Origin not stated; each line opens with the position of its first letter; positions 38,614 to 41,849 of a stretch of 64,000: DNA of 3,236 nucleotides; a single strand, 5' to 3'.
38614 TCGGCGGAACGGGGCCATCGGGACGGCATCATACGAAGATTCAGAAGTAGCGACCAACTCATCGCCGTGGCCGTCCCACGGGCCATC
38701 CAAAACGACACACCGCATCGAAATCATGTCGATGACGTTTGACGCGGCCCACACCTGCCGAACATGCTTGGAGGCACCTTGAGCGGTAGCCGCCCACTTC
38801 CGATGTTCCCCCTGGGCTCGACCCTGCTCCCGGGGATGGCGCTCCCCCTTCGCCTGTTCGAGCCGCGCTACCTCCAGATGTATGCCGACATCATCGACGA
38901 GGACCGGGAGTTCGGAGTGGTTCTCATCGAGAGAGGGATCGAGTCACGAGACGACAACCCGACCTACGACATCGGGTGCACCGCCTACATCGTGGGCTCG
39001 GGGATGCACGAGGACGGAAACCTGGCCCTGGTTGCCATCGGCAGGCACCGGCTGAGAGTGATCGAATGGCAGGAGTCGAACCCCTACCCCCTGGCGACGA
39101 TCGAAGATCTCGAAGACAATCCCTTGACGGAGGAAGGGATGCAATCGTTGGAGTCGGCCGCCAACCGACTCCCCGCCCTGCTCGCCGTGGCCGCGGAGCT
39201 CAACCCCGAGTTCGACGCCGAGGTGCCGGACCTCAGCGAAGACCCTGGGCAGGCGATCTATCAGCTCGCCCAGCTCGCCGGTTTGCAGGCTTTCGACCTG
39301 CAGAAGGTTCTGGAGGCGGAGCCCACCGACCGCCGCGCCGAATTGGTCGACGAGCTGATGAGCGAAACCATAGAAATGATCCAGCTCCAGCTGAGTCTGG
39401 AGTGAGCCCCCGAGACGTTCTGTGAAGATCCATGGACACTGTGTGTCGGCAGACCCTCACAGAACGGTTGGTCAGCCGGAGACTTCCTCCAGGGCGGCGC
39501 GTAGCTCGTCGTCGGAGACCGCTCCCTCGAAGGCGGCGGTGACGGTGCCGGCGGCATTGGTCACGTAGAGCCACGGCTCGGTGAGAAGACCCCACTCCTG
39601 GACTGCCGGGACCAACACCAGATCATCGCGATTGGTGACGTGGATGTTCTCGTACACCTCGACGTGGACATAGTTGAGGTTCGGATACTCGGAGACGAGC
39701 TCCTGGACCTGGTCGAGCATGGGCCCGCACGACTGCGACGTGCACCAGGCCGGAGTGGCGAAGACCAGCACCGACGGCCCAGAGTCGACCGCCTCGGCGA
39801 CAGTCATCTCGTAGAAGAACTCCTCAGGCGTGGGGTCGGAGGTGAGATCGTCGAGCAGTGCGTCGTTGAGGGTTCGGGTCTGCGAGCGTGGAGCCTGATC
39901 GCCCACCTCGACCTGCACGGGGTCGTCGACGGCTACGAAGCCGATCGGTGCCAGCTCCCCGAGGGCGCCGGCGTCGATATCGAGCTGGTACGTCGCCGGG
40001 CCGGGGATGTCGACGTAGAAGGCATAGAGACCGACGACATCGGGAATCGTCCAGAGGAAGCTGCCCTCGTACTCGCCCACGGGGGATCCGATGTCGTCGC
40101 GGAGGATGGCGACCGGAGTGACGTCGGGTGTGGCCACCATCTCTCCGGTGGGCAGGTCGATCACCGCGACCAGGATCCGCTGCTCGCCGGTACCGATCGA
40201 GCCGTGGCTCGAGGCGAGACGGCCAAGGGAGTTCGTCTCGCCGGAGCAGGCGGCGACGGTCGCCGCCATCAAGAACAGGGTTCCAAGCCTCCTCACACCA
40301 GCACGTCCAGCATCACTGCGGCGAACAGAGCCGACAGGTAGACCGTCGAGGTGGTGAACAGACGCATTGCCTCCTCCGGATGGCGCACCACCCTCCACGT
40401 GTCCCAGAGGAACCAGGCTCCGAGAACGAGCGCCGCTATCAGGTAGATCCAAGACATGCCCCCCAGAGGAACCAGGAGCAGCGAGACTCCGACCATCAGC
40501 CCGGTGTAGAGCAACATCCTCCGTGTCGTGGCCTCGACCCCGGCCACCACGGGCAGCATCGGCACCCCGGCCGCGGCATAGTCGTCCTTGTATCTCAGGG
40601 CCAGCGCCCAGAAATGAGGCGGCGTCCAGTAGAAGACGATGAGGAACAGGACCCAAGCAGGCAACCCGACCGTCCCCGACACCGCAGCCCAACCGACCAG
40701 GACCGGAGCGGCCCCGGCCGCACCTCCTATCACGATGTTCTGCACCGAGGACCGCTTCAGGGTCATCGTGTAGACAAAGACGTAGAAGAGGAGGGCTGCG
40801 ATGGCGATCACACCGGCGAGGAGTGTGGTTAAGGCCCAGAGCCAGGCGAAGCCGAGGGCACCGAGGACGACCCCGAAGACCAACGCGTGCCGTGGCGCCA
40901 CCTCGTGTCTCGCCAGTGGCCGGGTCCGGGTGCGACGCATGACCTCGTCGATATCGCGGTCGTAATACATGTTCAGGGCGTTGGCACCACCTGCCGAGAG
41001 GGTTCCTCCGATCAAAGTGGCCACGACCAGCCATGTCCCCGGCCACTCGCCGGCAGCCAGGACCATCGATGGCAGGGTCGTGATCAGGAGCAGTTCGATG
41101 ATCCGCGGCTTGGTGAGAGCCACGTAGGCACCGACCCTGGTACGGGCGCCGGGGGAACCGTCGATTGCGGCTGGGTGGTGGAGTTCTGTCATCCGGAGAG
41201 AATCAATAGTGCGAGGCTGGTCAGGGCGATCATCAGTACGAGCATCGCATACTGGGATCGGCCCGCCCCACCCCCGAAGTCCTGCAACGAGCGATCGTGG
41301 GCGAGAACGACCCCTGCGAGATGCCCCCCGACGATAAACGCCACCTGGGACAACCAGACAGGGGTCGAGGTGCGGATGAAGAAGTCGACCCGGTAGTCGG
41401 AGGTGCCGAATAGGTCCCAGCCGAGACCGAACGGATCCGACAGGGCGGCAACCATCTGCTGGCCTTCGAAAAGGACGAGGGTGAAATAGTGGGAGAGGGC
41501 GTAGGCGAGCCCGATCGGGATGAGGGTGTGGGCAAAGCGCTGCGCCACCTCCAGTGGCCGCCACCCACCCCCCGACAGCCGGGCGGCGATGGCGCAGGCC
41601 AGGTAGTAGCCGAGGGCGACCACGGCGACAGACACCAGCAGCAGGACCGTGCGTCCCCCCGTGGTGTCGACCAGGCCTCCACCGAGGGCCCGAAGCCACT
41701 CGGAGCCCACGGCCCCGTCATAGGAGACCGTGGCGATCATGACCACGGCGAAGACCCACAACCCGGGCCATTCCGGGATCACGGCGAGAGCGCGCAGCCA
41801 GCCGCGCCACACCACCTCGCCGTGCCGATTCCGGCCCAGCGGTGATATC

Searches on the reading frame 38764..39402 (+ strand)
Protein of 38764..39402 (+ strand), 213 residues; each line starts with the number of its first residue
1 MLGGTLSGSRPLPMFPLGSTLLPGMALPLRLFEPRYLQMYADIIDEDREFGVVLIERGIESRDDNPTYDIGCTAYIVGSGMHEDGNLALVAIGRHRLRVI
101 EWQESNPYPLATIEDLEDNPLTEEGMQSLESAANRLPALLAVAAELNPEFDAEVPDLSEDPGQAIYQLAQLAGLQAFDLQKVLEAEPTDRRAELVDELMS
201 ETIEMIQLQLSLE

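Call 23: search_protein_families(library=ncbifam, max_evalue=0.00001, proteins=[window:38764-39402:+])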
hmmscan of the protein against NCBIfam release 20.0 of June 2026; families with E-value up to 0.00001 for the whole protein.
window:38764-39402:+ (213 aa): 1 family
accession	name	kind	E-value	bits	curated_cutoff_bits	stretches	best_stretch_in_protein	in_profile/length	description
TIGR00763.1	lon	equivalog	7.3e-06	24.7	608.05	1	19-210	8-214/795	endopeptidase La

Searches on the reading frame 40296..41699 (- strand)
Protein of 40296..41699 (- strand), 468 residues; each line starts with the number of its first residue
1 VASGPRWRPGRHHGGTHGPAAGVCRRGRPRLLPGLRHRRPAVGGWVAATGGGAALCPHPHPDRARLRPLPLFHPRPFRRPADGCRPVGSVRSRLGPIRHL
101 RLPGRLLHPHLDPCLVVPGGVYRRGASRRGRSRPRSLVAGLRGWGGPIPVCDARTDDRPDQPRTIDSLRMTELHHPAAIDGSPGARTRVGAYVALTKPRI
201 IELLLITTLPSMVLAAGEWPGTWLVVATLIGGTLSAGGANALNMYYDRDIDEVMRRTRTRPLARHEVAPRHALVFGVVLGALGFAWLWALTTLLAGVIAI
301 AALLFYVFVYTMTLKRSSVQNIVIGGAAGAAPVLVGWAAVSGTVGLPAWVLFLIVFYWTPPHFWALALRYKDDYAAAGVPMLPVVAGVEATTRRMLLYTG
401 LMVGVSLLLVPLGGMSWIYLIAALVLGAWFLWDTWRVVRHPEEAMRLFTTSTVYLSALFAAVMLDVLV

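Call 23: search_protein_families(library=ncbifam, max_evalue=0.00001, proteins=[window:40296-41699:-])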
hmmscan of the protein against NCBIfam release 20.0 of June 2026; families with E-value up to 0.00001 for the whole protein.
window:40296-41699:- (468 aa): 16 families
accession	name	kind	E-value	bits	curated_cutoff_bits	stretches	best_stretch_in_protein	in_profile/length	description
NF003349.0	PRK04375.1-2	equivalog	6.1e-121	403.5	246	1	185-467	21-311/318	heme o synthase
TIGR01473.1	cyoE_ctaB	equivalog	1.8e-100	336.4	210.3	1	191-465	2-280/281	heme o synthase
NF003348.0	PRK04375.1-1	equivalog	1.3e-63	215.2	285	1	191-466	5-283/292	heme o synthase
TIGR01474.1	ubiA_proteo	equivalog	1.7e-21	77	275.45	1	196-466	11-281/282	4-hydroxybenzoate octaprenyltransferase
NF009523.0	PRK12884.1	equivalog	9.1e-19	67.7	269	1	187-458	2-267/279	prenyltransferase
NF009521.0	PRK12882.1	equivalog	2.4e-15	56.5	296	1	188-461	4-273/280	geranylgeranylglycerol-phosphate geranylgeranyltransferase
NF009524.0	PRK12886.1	equivalog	1.4e-13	50.9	387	1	210-467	29-285/291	prenyltransferase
NF009515.0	PRK12874.1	equivalog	3.9e-13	49.4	392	1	209-466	28-288/291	4-hydroxybenzoate polyprenyltransferase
NF041585.1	MqnP_Cj_Hp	exception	6.2e-13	48.8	375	1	211-463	23-277/281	menaquinone biosynthesis prenyltransferase MqnP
NF009522.0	PRK12883.1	equivalog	2.3e-12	47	353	1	191-462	5-267/279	geranylgeranylglycerol-phosphate geranylgeranyltransferase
NF041586.1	MqnP_DT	exception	7.5e-12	45.5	430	1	211-466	22-276/277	menaquinone biosynthesis prenyltransferase MqnP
TIGR01475.1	ubiA_other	subfamily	2e-11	43.9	180.8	1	208-466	21-280/282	UbiA-like polyprenyltransferase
NF009526.0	PRK12888.1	equivalog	5.3e-09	35.9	364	1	224-468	56-296/301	4-hydroxybenzoate octaprenyltransferase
NF009514.0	PRK12873.1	equivalog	1.1e-07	31.5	246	1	197-427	21-253/297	4-hydroxybenzoate polyprenyltransferase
NF005742.0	PRK07566.1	equivalog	7e-07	28.6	313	1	222-455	65-298/315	chlorophyll synthase ChlG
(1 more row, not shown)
